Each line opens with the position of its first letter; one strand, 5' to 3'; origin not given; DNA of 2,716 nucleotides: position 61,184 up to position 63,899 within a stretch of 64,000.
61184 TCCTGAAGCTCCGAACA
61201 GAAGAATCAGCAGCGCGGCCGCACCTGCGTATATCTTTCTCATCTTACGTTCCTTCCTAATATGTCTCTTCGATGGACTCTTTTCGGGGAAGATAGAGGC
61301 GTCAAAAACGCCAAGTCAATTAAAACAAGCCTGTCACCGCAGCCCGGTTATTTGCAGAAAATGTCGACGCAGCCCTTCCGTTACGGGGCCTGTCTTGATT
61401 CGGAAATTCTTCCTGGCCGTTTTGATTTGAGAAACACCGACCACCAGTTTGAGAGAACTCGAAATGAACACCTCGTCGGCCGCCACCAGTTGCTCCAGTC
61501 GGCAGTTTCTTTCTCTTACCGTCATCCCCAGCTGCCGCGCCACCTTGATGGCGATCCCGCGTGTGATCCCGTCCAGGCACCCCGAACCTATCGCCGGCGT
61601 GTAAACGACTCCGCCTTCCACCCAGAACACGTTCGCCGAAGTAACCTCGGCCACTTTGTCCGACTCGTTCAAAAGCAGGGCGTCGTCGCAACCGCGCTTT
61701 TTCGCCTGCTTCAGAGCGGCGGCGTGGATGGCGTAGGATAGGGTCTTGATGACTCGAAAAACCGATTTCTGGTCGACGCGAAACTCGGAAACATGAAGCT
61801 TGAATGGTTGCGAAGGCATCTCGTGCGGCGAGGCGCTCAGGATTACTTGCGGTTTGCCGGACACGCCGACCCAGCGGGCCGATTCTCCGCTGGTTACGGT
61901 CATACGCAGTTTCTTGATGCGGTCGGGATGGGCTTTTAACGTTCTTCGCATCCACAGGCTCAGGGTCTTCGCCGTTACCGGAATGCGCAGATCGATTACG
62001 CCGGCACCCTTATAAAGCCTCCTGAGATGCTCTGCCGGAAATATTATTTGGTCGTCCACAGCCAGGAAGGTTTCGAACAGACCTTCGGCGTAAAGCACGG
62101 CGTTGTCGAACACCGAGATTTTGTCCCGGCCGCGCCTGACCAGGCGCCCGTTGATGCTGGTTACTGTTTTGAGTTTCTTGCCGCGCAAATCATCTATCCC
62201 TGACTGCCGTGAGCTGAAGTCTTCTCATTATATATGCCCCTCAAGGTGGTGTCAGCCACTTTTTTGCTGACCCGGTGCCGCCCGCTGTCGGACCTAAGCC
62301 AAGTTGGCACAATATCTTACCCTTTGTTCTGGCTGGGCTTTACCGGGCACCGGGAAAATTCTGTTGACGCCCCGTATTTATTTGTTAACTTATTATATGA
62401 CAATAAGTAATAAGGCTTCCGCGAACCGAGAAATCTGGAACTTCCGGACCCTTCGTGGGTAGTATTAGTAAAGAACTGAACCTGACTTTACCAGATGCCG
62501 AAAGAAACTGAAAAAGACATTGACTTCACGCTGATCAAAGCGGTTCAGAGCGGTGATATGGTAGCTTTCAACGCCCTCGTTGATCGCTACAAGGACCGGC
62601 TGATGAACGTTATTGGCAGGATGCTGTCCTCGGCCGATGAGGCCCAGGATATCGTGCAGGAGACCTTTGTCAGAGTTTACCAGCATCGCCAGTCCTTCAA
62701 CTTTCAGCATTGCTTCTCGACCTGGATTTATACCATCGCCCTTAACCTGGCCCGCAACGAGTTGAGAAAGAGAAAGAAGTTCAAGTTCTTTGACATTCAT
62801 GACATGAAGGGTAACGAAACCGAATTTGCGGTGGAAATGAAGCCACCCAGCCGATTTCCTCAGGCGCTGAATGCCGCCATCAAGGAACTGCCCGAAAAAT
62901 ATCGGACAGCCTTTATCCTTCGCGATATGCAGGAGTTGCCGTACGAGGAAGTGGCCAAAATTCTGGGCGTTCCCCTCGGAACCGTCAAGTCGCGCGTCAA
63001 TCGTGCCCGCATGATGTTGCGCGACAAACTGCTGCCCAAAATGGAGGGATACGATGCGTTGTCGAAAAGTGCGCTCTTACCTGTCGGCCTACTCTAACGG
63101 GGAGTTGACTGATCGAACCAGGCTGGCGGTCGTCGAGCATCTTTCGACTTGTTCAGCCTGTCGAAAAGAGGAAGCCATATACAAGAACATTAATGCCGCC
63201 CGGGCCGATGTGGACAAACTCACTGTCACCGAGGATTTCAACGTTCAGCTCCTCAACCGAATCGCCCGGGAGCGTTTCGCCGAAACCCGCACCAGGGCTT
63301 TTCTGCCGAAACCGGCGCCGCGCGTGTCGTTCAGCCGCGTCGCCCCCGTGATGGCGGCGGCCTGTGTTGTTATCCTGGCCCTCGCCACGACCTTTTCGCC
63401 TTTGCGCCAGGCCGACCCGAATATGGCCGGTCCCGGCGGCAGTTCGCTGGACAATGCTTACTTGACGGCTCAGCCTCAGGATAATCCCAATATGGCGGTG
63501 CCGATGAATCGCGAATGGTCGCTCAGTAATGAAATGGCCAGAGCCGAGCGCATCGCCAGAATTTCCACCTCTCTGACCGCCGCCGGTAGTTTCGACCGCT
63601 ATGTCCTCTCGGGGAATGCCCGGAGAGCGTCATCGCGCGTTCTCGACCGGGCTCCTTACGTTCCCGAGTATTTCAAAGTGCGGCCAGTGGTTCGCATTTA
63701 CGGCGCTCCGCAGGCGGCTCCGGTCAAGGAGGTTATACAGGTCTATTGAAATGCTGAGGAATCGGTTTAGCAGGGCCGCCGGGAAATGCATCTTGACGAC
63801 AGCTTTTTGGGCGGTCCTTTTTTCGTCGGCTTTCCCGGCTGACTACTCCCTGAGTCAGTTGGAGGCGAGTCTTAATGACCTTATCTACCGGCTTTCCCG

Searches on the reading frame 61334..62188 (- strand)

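Call 109: search_protein_families(library=pfam, proteins=[window:61334-62188:-], max_evalue=0.0001)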
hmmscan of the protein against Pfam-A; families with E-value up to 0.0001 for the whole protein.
window:61334-62188:- (284 aa): 1 family
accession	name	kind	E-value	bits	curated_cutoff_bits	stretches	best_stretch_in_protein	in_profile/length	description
PF01063.24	Aminotran_4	-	1.3e-53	182.6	28.5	1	36-255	1-223/223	Amino-transferase class IV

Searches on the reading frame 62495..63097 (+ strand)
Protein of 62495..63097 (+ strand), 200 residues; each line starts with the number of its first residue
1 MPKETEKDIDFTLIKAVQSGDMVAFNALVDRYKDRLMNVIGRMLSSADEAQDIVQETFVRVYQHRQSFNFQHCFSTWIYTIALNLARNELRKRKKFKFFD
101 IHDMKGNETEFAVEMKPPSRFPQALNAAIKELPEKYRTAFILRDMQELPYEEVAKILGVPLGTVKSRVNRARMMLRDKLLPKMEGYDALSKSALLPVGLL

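Call 109: search_protein_families(library=pfam, proteins=[window:62495-63097:+], max_evalue=0.0001)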
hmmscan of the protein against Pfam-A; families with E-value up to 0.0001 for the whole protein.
window:62495-63097:+ (200 aa): 4 families
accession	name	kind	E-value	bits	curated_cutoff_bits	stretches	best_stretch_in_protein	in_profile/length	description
PF08281.18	Sigma70_r4_2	-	1.1e-18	67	25.7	1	124-175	3-54/54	Sigma-70, region 4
PF04542.20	Sigma70_r2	-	7.5e-18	64.5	24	1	28-95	1-70/71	Sigma-70 region 2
PF04545.22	Sigma70_r4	-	4.1e-12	45.9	24.1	1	128-176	1-49/50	Sigma-70, region 4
PF07638.17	Sigma70_ECF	-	1.6e-06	28.6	21.1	1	13-178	7-182/185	ECF sigma factor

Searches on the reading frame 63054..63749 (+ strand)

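Call 109: search_protein_families(library=pfam, proteins=[window:63054-63749:+], max_evalue=0.0001)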
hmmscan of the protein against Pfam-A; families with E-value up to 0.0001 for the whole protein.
window:63054-63749:+ (231 aa): 1 family
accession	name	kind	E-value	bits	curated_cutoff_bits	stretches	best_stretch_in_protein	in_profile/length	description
PF13490.11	zf-HC2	-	9.9e-11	42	22.2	1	3-37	1-35/35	Putative zinc-finger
